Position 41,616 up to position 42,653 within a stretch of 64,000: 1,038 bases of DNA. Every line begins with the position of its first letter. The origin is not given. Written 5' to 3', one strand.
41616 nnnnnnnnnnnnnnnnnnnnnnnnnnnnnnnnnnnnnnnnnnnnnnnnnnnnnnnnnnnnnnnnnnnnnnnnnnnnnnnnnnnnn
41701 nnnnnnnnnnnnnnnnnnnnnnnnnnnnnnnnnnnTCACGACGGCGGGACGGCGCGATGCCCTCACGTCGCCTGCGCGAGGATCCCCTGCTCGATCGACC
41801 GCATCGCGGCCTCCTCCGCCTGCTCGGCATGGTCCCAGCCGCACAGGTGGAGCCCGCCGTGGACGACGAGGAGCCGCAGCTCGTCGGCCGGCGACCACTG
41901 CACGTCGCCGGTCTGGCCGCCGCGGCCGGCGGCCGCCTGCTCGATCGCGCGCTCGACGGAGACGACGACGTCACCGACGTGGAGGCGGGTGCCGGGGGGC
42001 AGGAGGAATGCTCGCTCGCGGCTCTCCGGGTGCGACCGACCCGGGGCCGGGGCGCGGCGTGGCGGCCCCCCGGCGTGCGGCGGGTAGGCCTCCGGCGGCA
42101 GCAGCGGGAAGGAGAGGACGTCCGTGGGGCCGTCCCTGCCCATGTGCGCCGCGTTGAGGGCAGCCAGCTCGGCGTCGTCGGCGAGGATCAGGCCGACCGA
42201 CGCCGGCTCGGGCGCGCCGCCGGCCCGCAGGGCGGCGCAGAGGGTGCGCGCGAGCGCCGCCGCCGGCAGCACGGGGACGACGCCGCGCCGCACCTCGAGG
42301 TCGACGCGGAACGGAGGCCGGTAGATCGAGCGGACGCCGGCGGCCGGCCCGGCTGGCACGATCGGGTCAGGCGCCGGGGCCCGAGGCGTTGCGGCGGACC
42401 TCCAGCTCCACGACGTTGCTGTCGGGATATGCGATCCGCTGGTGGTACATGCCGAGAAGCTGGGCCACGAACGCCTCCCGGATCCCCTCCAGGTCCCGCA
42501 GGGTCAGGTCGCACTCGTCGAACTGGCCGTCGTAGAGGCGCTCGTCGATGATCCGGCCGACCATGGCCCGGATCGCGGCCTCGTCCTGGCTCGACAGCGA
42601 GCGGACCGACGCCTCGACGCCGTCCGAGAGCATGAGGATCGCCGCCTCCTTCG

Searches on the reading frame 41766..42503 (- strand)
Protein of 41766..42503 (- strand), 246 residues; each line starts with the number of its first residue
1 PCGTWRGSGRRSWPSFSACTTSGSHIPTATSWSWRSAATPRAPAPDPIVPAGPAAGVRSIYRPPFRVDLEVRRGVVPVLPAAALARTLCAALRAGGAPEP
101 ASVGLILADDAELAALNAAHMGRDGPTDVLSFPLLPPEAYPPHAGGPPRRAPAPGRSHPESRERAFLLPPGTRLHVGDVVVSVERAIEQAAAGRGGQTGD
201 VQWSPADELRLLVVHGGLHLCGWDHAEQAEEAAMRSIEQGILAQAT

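Call 53: search_protein_families(library=pfam, proteins=[window:41766-42503:-], max_evalue=0.00001)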
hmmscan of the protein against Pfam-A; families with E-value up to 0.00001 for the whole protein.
window:41766-42503:- (246 aa): 1 family
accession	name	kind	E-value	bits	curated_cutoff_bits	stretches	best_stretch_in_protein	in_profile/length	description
PF02130.23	YbeY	-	8.9e-26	90.7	25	1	89-244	16-128/129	Endoribonuclease YbeY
